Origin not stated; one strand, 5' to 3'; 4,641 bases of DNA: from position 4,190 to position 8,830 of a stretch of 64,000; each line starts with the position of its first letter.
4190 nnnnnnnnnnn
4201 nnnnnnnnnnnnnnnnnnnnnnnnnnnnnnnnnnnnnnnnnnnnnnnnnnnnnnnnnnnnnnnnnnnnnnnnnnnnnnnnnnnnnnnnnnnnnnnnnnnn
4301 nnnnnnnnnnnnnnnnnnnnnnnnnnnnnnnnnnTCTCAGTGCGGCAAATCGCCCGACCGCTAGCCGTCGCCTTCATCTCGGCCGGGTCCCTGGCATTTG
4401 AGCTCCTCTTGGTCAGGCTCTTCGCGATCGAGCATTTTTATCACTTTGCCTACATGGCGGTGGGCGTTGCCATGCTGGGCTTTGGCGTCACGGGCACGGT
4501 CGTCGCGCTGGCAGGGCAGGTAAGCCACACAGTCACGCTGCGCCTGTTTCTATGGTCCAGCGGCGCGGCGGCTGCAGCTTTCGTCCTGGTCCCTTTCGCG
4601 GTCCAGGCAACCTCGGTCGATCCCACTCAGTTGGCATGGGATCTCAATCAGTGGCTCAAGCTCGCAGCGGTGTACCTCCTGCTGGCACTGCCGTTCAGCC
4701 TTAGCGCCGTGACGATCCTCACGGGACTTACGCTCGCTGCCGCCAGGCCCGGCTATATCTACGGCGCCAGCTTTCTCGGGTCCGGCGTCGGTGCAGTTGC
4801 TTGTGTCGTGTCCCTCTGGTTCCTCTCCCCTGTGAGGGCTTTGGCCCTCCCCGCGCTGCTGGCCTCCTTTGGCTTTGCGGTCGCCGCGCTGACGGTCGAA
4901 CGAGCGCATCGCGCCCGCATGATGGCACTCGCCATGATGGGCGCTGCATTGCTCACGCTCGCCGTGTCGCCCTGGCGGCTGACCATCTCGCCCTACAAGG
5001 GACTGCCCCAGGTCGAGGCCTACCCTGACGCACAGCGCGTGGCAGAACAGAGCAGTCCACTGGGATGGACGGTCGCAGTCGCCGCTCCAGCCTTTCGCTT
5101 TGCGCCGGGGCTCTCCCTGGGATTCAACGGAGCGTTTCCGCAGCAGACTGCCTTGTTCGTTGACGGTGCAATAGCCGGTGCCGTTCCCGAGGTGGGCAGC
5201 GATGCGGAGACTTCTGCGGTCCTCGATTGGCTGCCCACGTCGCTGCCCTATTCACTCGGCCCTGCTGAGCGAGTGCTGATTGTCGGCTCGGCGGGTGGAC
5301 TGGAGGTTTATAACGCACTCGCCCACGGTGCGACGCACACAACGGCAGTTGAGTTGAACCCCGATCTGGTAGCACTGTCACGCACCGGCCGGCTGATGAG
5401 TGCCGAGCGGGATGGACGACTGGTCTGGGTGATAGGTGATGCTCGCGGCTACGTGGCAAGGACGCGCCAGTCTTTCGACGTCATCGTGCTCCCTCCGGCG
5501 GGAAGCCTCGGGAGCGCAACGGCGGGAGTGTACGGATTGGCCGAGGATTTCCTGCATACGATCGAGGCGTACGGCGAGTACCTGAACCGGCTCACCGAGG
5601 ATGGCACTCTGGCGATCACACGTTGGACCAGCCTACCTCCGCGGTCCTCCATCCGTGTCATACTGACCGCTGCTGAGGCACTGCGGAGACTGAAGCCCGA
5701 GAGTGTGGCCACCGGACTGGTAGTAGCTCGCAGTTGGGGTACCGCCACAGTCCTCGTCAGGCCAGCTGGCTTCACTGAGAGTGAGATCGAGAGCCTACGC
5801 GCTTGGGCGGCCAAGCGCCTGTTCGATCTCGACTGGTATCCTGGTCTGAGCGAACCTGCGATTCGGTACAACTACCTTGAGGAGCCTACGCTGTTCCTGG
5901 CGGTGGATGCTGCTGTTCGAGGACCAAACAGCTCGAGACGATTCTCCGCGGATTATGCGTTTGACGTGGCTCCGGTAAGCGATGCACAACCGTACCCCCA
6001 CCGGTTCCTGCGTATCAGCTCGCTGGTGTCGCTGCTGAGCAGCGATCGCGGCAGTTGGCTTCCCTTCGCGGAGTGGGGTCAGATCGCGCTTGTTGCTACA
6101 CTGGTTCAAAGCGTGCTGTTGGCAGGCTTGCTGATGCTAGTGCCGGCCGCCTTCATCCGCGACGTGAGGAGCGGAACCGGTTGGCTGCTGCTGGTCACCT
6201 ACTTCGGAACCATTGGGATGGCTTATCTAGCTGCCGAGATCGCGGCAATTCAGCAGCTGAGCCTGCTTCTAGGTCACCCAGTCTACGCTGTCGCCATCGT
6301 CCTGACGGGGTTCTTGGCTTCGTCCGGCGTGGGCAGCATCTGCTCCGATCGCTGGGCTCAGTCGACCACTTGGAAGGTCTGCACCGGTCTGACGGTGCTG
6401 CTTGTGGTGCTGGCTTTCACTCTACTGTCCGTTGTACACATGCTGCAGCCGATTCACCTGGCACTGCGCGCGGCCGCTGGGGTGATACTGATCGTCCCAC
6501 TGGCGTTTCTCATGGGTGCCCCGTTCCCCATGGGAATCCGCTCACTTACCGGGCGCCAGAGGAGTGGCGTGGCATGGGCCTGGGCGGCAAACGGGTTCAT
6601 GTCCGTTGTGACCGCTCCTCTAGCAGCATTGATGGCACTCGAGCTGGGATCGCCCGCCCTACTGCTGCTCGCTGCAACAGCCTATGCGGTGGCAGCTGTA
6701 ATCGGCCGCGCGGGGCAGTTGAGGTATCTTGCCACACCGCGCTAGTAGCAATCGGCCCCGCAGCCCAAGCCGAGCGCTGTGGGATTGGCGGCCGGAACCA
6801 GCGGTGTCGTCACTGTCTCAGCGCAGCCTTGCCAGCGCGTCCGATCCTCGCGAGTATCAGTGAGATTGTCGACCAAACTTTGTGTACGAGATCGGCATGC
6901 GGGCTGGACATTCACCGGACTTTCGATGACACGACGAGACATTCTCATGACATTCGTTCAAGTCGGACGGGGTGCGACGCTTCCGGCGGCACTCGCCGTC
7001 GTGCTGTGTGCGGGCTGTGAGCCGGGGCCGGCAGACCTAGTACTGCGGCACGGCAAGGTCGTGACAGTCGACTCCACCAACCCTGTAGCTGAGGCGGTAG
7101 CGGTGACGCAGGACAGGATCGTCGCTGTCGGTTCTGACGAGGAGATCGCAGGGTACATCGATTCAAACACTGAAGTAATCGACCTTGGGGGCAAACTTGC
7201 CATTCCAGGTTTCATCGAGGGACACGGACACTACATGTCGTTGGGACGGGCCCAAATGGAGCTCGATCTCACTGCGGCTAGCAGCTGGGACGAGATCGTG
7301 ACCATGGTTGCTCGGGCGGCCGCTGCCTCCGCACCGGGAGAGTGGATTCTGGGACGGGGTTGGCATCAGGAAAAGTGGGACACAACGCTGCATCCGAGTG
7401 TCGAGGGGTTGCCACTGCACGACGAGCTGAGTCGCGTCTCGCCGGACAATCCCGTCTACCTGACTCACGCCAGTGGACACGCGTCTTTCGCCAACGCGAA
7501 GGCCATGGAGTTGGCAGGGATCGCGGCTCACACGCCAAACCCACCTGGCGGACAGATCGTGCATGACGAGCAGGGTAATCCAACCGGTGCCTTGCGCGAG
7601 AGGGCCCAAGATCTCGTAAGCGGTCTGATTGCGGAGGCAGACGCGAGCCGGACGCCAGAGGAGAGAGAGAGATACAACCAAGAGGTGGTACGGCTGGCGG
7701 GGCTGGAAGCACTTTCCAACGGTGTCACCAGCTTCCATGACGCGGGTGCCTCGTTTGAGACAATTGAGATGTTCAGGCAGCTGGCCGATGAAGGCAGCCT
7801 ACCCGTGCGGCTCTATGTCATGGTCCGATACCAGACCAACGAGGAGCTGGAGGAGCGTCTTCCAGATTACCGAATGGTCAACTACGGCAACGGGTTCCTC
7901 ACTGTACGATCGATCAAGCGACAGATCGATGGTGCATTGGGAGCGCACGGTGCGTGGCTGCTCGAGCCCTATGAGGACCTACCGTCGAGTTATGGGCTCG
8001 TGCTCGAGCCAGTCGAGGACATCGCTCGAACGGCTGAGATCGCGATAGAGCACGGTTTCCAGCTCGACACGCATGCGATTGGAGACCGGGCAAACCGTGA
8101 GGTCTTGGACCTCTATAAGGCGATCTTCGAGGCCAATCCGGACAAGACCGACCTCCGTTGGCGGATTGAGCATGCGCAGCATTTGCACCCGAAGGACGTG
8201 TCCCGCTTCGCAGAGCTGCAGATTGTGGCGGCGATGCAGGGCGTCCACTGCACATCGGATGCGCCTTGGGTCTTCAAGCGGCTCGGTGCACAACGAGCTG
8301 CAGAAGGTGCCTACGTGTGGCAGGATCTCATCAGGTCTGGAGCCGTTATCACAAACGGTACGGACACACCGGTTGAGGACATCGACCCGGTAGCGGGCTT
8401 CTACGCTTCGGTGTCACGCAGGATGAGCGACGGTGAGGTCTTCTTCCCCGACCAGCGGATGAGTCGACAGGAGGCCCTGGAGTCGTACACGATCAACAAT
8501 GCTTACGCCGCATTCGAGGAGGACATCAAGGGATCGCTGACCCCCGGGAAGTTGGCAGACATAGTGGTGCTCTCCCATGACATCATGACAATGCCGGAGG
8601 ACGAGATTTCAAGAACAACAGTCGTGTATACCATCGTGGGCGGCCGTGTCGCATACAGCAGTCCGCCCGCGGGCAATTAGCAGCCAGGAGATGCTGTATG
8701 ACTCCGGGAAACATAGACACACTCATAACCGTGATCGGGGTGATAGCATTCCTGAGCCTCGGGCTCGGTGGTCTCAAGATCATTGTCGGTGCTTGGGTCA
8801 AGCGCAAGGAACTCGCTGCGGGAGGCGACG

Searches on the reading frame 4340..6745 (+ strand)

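Call 28: search_protein_families(library=pfam, proteins=[window:4340-6745:+], max_evalue=0.0001)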
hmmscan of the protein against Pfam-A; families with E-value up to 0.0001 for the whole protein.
window:4340-6745:+ (801 aa): 0 families

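Call 46: search_protein_families(library=ncbifam, proteins=[window:4340-6745:+], max_evalue=0.00001)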
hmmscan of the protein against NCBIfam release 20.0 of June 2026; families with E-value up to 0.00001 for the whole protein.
window:4340-6745:+ (801 aa): 1 family
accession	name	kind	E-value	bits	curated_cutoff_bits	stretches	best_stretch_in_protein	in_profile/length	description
NF003380.0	PRK04457.1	equivalog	8.3e-06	25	304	0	311-430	72-182/265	polyamine aminopropyltransferase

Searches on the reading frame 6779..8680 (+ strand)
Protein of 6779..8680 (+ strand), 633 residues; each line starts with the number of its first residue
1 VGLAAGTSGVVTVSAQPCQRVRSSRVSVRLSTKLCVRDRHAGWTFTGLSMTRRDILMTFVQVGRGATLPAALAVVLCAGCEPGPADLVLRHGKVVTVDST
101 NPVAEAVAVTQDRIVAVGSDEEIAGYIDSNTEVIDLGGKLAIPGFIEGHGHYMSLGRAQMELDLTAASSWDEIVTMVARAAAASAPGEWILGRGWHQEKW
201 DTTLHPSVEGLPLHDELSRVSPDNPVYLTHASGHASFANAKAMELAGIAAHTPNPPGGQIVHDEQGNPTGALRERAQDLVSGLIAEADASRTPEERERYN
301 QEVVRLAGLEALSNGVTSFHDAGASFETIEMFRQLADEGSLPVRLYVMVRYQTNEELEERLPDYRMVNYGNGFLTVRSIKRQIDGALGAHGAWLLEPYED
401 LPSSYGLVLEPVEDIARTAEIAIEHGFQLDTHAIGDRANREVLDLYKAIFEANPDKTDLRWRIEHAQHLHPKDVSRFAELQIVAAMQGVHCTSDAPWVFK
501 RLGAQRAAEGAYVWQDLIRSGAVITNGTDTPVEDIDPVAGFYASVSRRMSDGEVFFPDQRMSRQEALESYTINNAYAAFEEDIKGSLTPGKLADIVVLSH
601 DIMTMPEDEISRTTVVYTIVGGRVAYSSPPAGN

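Call 28: search_protein_families(library=pfam, proteins=[window:6779-8680:+], max_evalue=0.0001)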
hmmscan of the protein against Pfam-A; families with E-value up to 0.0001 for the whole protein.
window:6779-8680:+ (633 aa): 2 families
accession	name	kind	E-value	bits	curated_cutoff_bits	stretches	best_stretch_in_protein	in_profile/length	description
PF07969.17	Amidohydro_3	-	7.6e-103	345.9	29.7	1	132-626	1-472/472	Amidohydrolase family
PF01979.26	Amidohydro_1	-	1.2e-18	67.9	25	1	295-624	29-344/345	Amidohydrolase family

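Call 46: search_protein_families(library=ncbifam, proteins=[window:6779-8680:+], max_evalue=0.00001)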
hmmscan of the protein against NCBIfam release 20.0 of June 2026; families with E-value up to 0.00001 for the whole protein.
window:6779-8680:+ (633 aa): 19 families
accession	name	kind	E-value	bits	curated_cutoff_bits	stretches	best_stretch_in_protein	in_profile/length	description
NF006056.0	PRK08204.1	subfamily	6.9e-16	58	391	2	87-177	5-92/449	hypothetical protein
TIGR01224.1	hutI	equivalog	3.1e-14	52.6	298.15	1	105-159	4-56/377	imidazolonepropionase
NF005557.0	PRK07228.1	equivalog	8.8e-11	41.1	522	1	87-159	3-73/445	5'-deoxyadenosine deaminase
NF005540.0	PRK07203.1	equivalog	9.4e-11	41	444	1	87-157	2-74/444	putative aminohydrolase SsnA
TIGR03314.1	Se_ssnA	subfamily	1.4e-09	37.4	455.5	1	87-158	1-74/441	putative selenium metabolism protein SsnA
NF006055.0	PRK08203.1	equivalog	2e-09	36.5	532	0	88-159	8-79/455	8-oxoguanine deaminase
NF006549.0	PRK09045.1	equivalog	5.4e-09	35.2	540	0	84-157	7-82/444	TRZ/ATZ family hydrolase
NF006689.0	PRK09237.1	equivalog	1.2e-08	33.9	371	0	86-153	4-67/383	amidohydrolase/deacetylase family metallohydrolase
NF051886.1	XaaProDiPepCaul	equivalog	3e-08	33.1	500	0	91-169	4-81/398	Xaa-Pro dipeptidase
NF011990.0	PRK15446.2-6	subfamily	3.2e-08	32.7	233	0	88-162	4-79/390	alpha-D-ribose 1-methylphosphonate 5-triphosphate diphosphatase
NF006679.0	PRK09228.1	subfamily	3.6e-08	32.6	351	0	106-153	33-80/433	guanine deaminase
TIGR03178.1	allantoinase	equivalog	5.2e-08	32.1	357.85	1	86-162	1-70/441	allantoinase AllB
TIGR01178.1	ade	equivalog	1.3e-07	30.5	472.5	0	86-152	1-59/552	adenine deaminase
NF006560.0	PRK09061.1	subfamily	5.2e-07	28.3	340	1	81-160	22-95/517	amidohydrolase family protein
NF009686.0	PRK13207.1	subfamily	5.9e-07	28.6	354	0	83-191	66-179/569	urease subunit alpha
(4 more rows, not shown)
